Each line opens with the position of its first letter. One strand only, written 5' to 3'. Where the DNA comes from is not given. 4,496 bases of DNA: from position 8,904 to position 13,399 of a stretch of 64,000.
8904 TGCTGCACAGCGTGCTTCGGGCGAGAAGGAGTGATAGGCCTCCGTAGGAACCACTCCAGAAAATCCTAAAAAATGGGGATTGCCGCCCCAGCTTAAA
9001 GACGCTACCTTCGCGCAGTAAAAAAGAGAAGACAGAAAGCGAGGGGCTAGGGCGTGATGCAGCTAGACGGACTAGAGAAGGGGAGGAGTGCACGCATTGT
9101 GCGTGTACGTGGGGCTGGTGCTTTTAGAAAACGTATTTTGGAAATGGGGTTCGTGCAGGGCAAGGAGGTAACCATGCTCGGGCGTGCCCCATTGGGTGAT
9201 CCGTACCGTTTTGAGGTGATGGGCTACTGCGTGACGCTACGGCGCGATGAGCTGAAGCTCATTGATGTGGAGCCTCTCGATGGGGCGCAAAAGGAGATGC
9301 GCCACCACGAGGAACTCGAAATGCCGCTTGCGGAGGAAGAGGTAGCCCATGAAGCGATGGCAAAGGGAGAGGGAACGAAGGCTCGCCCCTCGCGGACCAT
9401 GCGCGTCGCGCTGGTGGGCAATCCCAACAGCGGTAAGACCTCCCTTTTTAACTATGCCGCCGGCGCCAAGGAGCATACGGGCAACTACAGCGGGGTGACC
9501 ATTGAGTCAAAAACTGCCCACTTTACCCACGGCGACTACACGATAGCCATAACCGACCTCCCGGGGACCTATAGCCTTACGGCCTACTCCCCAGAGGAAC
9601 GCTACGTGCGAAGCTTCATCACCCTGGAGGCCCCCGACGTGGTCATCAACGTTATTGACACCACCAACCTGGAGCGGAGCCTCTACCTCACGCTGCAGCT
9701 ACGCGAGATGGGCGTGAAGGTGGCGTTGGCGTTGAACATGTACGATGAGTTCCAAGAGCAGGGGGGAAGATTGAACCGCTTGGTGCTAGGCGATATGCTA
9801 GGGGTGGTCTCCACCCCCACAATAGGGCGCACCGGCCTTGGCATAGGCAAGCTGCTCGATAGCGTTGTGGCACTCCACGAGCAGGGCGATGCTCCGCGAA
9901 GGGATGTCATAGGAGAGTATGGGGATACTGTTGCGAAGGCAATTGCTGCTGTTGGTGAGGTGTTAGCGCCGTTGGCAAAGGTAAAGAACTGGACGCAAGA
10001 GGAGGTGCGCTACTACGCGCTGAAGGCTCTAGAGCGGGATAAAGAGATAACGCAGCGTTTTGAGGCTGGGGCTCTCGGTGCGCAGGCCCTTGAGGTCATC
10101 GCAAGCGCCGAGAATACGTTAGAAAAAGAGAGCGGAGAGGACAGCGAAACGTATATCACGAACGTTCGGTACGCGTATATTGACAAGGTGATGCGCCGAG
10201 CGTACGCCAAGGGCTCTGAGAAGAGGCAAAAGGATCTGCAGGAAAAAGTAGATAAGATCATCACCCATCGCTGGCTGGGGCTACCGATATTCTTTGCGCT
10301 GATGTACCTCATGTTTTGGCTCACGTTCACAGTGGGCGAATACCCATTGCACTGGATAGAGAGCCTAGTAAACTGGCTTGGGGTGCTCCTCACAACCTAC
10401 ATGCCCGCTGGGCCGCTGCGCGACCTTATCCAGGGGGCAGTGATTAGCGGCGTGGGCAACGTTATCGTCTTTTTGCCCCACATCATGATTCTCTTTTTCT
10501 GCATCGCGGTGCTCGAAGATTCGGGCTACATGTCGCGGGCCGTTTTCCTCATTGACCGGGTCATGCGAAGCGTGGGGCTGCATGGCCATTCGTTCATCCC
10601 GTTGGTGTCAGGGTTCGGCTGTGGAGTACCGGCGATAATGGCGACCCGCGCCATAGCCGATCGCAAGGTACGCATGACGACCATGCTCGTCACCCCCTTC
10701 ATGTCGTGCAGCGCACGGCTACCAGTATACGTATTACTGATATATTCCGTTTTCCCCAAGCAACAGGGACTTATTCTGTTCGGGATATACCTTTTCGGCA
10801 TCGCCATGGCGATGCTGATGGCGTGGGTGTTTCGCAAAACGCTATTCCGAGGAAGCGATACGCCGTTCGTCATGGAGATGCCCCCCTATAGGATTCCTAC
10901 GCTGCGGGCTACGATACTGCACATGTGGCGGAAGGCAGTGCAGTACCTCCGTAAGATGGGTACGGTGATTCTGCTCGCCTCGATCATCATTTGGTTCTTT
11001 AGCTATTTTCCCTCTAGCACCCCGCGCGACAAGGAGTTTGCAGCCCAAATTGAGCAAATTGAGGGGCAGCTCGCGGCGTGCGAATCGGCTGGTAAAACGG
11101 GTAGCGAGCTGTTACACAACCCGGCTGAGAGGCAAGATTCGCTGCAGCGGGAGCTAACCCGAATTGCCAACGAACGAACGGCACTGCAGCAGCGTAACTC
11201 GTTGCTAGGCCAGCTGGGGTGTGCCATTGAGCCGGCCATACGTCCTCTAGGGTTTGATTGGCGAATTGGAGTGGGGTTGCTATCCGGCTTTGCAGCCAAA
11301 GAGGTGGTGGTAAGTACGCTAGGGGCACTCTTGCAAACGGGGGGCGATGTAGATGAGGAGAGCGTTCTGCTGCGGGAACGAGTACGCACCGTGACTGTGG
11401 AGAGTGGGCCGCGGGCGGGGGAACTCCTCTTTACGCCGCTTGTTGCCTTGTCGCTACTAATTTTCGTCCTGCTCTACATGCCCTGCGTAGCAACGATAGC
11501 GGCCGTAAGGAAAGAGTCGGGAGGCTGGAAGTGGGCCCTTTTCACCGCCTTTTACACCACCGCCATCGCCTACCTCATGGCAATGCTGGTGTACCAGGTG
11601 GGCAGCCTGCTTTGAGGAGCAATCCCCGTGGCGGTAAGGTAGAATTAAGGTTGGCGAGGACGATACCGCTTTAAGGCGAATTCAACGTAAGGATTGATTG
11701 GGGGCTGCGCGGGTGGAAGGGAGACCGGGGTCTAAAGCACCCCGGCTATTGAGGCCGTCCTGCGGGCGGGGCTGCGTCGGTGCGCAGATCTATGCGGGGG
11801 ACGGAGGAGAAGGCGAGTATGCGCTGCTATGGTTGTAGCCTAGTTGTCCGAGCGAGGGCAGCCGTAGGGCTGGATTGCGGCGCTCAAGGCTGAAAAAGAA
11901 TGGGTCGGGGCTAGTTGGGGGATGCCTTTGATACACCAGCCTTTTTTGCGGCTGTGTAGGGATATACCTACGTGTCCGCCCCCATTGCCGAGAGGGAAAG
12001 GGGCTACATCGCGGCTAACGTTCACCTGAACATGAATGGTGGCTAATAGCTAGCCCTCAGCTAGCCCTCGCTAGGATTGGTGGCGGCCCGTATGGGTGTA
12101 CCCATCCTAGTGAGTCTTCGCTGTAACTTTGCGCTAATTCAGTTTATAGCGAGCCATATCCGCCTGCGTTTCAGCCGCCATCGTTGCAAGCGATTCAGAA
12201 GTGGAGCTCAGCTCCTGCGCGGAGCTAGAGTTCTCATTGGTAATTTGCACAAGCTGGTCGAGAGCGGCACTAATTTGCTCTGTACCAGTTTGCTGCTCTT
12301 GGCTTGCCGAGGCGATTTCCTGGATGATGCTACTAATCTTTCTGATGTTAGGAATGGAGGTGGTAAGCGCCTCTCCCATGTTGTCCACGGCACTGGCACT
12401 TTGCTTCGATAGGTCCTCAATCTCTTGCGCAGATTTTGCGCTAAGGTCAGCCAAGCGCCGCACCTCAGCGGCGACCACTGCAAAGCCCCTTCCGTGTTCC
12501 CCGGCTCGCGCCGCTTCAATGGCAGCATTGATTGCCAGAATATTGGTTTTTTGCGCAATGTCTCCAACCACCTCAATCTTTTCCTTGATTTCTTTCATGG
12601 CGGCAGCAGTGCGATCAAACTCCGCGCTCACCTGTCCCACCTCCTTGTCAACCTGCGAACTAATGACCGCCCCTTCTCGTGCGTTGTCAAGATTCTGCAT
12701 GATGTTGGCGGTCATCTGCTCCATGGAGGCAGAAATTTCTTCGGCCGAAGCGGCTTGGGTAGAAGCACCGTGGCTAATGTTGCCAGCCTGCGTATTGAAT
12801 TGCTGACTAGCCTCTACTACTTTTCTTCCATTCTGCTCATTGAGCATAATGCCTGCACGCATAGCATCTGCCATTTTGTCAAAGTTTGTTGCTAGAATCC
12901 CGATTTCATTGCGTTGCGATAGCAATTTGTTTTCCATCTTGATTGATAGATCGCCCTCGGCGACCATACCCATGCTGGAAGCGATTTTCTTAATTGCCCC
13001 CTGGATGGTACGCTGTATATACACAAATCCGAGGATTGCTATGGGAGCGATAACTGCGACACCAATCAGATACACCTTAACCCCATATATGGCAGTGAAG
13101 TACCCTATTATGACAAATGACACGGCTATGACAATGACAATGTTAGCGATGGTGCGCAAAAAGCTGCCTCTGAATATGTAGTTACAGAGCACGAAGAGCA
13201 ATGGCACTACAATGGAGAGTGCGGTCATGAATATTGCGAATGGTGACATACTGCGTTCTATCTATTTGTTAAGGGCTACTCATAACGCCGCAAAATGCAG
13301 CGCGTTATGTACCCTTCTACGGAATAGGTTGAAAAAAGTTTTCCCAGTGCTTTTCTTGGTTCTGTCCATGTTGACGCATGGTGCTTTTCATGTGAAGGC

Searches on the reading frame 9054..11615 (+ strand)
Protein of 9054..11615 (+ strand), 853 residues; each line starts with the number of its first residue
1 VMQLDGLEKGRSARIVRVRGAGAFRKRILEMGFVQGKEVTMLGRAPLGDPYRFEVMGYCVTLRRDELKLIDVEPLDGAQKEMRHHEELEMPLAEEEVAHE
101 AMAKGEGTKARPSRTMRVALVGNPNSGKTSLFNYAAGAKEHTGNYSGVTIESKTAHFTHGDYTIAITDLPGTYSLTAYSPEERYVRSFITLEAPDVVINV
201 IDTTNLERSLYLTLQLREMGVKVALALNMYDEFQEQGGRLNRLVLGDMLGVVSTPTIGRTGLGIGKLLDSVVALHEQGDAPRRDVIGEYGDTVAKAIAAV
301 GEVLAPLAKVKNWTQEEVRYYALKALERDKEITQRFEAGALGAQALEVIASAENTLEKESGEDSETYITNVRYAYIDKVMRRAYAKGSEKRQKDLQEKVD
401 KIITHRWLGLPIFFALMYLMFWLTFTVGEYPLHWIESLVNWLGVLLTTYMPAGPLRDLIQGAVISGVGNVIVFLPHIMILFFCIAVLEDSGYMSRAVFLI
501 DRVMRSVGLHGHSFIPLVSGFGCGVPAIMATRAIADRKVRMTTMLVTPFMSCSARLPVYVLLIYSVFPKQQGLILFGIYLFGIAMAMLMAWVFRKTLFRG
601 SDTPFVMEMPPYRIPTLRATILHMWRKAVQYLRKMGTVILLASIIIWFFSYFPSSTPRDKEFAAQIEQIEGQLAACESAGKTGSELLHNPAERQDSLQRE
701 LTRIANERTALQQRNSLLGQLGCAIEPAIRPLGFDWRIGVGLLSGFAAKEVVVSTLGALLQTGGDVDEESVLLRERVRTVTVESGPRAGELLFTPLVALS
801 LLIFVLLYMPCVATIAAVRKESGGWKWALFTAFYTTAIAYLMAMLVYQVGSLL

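Call 13: search_protein_families(library=pfam, proteins=[window:9054-11615:+])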
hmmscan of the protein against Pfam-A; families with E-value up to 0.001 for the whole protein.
window:9054-11615:+ (853 aa): 7 families
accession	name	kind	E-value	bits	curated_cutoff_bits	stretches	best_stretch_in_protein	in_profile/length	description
PF02421.24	FeoB_N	-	7.3e-53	178.7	27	1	117-270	2-155/156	Ferrous iron transport protein B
PF07670.19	Gate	-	1.6e-38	131.7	29.6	2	470-562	1-100/104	Nucleoside recognition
PF07664.17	FeoB_C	-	4e-23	81.3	26.6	1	575-627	1-54/54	Ferrous iron transport protein B C terminus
PF04023.20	FeoA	-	2e-18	66.7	23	1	2-74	1-74/74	FeoA domain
PF01926.29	MMR_HSR1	-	1.5e-17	64.2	21.9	1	117-228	1-112/113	50S ribosome-binding GTPase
PF17910.6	FeoB_Cyto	-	9.8e-15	55.2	23.4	1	289-384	1-89/90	FeoB cytosolic helical domain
PF09439.16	SRPRB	-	0.00086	19.2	25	0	115-177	3-61/178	Signal recognition particle receptor beta subunit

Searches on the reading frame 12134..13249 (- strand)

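Call 49: search_protein_families(library=pfam, proteins=[window:12134-13249:-], max_evalue=0.001)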
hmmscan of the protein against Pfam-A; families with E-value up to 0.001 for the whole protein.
window:12134-13249:- (371 aa): 2 families
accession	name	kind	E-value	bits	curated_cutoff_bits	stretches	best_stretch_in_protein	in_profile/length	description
PF00015.26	MCPsignal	-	3.7e-30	105.5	34.6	1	191-354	5-168/172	Methyl-accepting chemotaxis protein (MCP) signalling domain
PF00672.30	HAMP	-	2.1e-06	28.4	25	1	80-131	4-52/53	HAMP domain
